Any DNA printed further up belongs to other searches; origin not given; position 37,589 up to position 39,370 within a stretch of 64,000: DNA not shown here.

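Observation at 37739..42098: Conserved-looking cluster of uncharacterised secreted and membrane proteins flanked by a cytochrome c' and a cupin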

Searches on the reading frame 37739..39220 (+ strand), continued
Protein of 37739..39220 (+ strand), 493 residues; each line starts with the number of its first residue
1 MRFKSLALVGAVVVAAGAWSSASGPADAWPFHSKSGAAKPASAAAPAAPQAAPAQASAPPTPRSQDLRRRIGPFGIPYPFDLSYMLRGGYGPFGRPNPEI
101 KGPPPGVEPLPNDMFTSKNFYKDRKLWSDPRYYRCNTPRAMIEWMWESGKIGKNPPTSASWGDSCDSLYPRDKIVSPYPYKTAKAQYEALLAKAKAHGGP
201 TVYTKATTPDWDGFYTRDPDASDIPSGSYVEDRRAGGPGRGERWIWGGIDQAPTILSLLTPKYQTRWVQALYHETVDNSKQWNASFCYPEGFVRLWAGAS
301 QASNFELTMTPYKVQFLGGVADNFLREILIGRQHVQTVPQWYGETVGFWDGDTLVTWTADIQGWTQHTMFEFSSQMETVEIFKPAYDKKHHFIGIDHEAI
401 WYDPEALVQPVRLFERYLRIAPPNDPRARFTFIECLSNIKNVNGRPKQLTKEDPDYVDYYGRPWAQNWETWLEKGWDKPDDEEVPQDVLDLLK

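Call 91: fold_search(model_id=the predicted structure, library=pdb)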
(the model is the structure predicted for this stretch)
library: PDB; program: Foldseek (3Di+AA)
matches with E <= 10: 399; with E <= 0.001: 0
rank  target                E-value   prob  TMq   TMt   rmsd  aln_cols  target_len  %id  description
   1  3szi_B                2.2e-01  0.33  0.14  0.46   5.9       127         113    8  Structure of apo shwanavidin (P21 form) (released 2012-04-25)
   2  3szi_K                2.4e-01  0.57  0.15  0.49   5.5       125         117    8  Structure of apo shwanavidin (P21 form) (released 2012-04-25)
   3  3szi_E                2.9e-01  0.28  0.14  0.45   5.8       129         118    8  Structure of apo shwanavidin (P21 form) (released 2012-04-25)
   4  3szh_E                3.5e-01  0.25  0.14  0.45   5.9       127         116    8  Crystal structure of apo shwanavidin (P1 form) (released 2012-04-11)
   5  6mbg                  3.7e-01  0.11  0.11  0.18  16.2       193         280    8  GphF Dehydratase P1711L variant for improved crystallization (released 2018-09-19)
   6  3t2x_A                3.9e-01  0.23  0.14  0.44   5.9       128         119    8  Structure of shwanavidin low affinity mutant (F43A) (released 2012-04-11)
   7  1fw3_A                3.9e-01  0.15  0.11  0.19   9.2       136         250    9  OUTER MEMBRANE PHOSPHOLIPASE A FROM ESCHERICHIA COLI (released 2001-06-01)
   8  3d2l_A                4.1e-01  0.18  0.08  0.16   7.0        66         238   14  Crystal structure of SAM-dependent methyltransferase (ZP_00538691.1) from EXIGUOBACTERIUM SP. 255-15 at 1.90 A resolut (released 2008-05-20)
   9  3szi_A                4.9e-01  0.38  0.15  0.50   5.5       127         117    8  Structure of apo shwanavidin (P21 form) (released 2012-04-25)
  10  5o15_B                5.5e-01  0.10  0.10  0.15   8.2       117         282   11  Crystal structure of bifunctional dehydratase-cyclase domain in ambruticin biosynthesis (released 2017-11-08)
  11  6mbh                  5.8e-01  0.09  0.11  0.18  15.8       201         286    8  GphF DH1 P1711L, L1744P variant: An isomerase-inactive variant of GphF DH1 (released 2018-09-19)
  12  6hdt_B                6.2e-01  0.21  0.14  0.43   5.2       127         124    7  crystal structure of short afifavidin - biotin complex (released 2018-11-14)
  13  1nhp                  6.2e-01  0.09  0.08  0.08   9.0        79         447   14  CRYSTALLOGRAPHIC ANALYSES OF NADH PEROXIDASE CYS42ALA AND CYS42SER MUTANTS: ACTIVE SITE STRUCTURE, MECHANISTIC IMPLICATI (released 1995-02-14)
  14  3szj_B                6.5e-01  0.16  0.13  0.42   6.1       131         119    8  Structure of the shwanavidin-biotin complex (released 2012-04-11)
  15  7nad_m                6.9e-01  0.04  0.07  0.08  16.0       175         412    8  State E2 nucleolar 60S ribosomal biogenesis intermediate - Spb4 local refinement model (released 2022-11-09)
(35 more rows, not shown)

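Call 94: search_protein_families(library=pfam, proteins=[L163:5098-6360:+, L127:6328-6780:+, L127:6794-8383:+, L083:12933-13856:+, L083:12248-12838:+, L081:4533-5057:+, L081:9549-10343:-, L091:6789-7919:+, L110:5474-8422:+, L083:11131-11655:+], max_evalue=0.01)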
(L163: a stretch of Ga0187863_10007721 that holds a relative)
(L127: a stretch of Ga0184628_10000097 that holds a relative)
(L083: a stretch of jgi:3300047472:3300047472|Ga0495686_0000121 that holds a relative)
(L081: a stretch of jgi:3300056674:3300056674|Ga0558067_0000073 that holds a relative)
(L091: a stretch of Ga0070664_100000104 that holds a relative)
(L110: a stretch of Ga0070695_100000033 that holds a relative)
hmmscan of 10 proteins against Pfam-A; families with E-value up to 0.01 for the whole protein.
L163:5098-6360:+ (421 aa): 2 families
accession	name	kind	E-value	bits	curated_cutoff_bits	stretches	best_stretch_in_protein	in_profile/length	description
PF01569.27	PAP2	-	2e-05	24.8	27.2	1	285-389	15-103/130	PAP2 superfamily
PF22778.2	VCPO_2nd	-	0.00011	22.7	27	1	284-364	28-108/177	VCPO second helical-bundle domain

L127:6328-6780:+ (151 aa): 0 families

L127:6794-8383:+ (530 aa): 2 families
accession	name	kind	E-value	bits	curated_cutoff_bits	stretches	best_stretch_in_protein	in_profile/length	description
PF11794.13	HpaB_N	-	1.6e-88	297.2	35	1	30-294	2-270/270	4-hydroxyphenylacetate 3-hydroxylase N terminal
PF03241.18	HpaB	-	6.6e-67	225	25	1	301-502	1-201/202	4-hydroxyphenylacetate 3-hydroxylase C terminal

L083:12933-13856:+ (308 aa): 1 family
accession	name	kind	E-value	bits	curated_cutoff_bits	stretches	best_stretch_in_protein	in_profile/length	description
PF07589.16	PEP-CTERM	-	1.4e-05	25.4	20.7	1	277-301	1-24/24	PEP-CTERM motif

L083:12248-12838:+ (197 aa): 1 family
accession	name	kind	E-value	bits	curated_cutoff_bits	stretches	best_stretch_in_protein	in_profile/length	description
PF01322.25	Cytochrom_C_2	-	0.0026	19.1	26.5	1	119-178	61-120/121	Cytochrome C'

L081:4533-5057:+ (175 aa): 1 family
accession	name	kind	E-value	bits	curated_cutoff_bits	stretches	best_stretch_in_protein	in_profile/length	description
PF11319.13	VasI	-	0.001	19.2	26.5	1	38-61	1-24/184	Type VI secretion system VasI, EvfG, VC_A0118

L081:9549-10343:- (265 aa): 0 families

L091:6789-7919:+ (377 aa): 2 families
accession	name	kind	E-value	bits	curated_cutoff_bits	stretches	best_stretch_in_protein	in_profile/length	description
PF02873.21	MurB_C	-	1.4e-26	93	27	1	241-371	1-99/99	UDP-N-acetylenolpyruvoylglucosamine reductase, C-terminal domain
PF01565.28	FAD_binding_4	-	7e-22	78.1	26.4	1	51-182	3-138/139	FAD binding domain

L110:5474-8422:+ (983 aa): 4 families
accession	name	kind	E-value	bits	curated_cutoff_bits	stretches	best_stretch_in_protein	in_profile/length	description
PF25183.1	OMP_b-brl_4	-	9.1e-74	249.7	30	3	309-858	147-680/838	Outer membrane beta barrel domain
PF13620.12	CarboxypepD_reg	-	2.8e-17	63.3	32.3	1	28-106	1-81/82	Carboxypeptidase regulatory-like domain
PF00593.30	TonB_dep_Rec_b-barrel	-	1.4e-08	35.5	27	1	286-619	38-251/436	TonB dependent receptor-like, beta-barrel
PF13715.12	CarbopepD_reg_2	-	1.7e-08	34.8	32.2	1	29-115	1-86/88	CarboxypepD_reg-like domain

L083:11131-11655:+ (175 aa): 3 families
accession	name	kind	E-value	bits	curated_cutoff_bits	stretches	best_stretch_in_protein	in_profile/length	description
PF05425.18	CopD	-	6e-05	23.8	32.1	1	65-156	3-101/105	Copper resistance protein D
PF20349.3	DUF6644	-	7.3e-05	23.4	27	1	31-162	26-154/155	Family of unknown function (DUF6644)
PF18184.6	SLATT_3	-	0.0013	19.4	26.3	1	59-143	8-89/155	SMODS and SLOG-associating 2TM effector domain 3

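Call 95: find_homologous_proteins(query=A7, max_evalue=0.001)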
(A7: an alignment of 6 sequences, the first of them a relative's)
Query A7 (6 sequences) (129 aa, profile of the alignment): 7997 proteins with E <= 0.001 among 8000 candidates; the best 120 are listed.
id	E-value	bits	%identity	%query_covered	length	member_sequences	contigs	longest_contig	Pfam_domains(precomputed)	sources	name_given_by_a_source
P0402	3.8e-48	180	66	97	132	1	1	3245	PF19649.5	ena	-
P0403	4.7e-48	180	86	100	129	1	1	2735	PF19649.5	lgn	-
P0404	6.3e-48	180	90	100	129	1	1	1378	PF19649.5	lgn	-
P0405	7.7e-48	179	65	98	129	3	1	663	PF19649.5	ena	-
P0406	8.4e-48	179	68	89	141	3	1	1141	PF19649.5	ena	-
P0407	8.8e-48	179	51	97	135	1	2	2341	PF19649.5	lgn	-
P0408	1.1e-47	179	65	98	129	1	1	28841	PF19649.5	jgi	jgi:hypothetical protein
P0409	1.2e-47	179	52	97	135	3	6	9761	PF19649.5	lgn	-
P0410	1.3e-47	179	64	91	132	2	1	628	PF19649.5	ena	-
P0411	1.5e-47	178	91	87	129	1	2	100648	PF19649.5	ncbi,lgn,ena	-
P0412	1.5e-47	178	87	98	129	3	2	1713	PF19649.5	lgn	-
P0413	1.7e-47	178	59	81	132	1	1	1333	PF19649.5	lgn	-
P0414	2.0e-47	178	52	98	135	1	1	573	PF19649.5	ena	-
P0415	2.1e-47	178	64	98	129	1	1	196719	PF19649.5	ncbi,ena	-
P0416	2.4e-47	178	63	95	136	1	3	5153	PF19649.5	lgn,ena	-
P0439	7.4e-47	176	53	93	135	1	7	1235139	PF19649.5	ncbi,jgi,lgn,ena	-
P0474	3.4e-46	174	62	98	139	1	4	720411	PF19649.5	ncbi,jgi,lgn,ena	-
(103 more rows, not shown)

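Call 96: find_encoding_contigs(protein=P0439, flank=7000, max_places=3)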
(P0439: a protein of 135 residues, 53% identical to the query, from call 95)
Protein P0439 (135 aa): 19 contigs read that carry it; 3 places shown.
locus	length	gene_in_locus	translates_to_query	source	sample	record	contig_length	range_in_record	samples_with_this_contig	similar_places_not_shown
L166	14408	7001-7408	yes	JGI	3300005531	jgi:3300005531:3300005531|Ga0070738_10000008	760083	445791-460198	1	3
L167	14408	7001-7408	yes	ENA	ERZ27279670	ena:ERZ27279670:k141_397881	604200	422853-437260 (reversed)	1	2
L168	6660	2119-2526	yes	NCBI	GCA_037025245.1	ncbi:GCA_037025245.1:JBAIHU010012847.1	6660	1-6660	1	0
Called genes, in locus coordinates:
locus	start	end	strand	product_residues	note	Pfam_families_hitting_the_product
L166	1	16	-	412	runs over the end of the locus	PF01306:LacY_symp (faint), PF07690:MFS_1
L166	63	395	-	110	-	PF00355:Rieske, PF13806:Rieske_2, PF22543:Rieske_4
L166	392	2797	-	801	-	PF01266:DAO (faint), PF07992:Pyr_redox_2, PF00070:Pyr_redox, PF18267:Rubredoxin_C, PF04324:Fer2_BFD, PF03460:NIR_SIR_ferr, PF01077:NIR_SIR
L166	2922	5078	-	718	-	PF04879:Molybdop_Fe4S4, PF00384:Molybdopterin, PF01568:Molydop_binding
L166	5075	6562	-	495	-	PF12838:Fer4_7 (faint), PF12797:Fer4_2 (faint), PF12837:Fer4_6 (faint), PF13187:Fer4_9 (faint), PF13247:Fer4_11, PF04976:DmsC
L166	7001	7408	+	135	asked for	PF19649:DUF6152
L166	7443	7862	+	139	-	PF19649:DUF6152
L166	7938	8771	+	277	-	-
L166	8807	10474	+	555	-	PF01011:PQQ, PF13360:PQQ_2, PF01011:PQQ, PF13360:PQQ_2, PF13570:Beta-prop_ACSF4 (weak)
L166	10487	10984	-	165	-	PF00034:Cytochrom_C (faint), PF13442:Cytochrome_CBB3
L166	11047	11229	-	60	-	-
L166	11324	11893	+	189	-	PF07638:Sigma70_ECF, PF08281:Sigma70_r4_2, PF04545:Sigma70_r4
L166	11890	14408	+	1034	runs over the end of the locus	PF00069:Pkinase, PF07714:PK_Tyr_Ser-Thr, PF17667:Pkinase_fungal (weak), PF13432:TPR_16 (weak)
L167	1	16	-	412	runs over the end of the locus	PF01306:LacY_symp (faint), PF07690:MFS_1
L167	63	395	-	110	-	PF00355:Rieske, PF13806:Rieske_2, PF22543:Rieske_4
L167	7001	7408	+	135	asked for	PF19649:DUF6152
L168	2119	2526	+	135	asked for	PF19649:DUF6152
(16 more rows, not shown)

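Call 97: find_encoding_contigs(protein=P0474, flank=7000, max_places=3)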
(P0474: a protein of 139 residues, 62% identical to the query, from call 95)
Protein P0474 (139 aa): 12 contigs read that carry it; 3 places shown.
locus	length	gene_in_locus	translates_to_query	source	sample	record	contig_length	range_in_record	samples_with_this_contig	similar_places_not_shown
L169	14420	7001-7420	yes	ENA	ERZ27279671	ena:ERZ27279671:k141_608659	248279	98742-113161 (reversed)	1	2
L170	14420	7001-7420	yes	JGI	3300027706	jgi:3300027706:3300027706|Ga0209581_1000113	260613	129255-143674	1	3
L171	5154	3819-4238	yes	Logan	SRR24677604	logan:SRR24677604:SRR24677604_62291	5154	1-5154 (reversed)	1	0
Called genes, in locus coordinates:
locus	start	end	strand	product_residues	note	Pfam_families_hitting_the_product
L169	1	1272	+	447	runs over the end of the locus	PF07586:HXXSHH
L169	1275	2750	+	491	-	PF12796:Ank_2, PF13637:Ank_4, PF12796:Ank_2, PF00023:Ank, PF13857:Ank_5, PF13637:Ank_4, PF00023:Ank, PF12796:Ank_2, +10 more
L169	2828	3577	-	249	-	PF00121:TIM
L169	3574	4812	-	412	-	PF01676:Metalloenzyme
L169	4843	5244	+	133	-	-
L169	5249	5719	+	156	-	PF09098:Dehyd-heme_bind (faint), PF13442:Cytochrome_CBB3 (faint)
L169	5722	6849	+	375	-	PF19649:DUF6152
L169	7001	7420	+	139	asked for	PF19649:DUF6152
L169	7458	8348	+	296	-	-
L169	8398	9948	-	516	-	PF18998:Flg_new_2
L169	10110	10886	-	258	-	-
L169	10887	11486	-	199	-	-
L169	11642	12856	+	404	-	PF05977:MFS_3, PF07690:MFS_1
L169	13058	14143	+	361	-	PF01408:GFO_IDH_MocA, PF19051:GFO_IDH_MocA_C2 (faint), PF02894:GFO_IDH_MocA_C (weak)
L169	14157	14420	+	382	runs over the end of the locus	PF02771:Acyl-CoA_dh_N, PF02770:Acyl-CoA_dh_M, PF00441:Acyl-CoA_dh_1, PF22924:ACOX_C_alpha1 (faint), PF08028:Acyl-CoA_dh_2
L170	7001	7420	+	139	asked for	PF19649:DUF6152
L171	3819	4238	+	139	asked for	PF19649:DUF6152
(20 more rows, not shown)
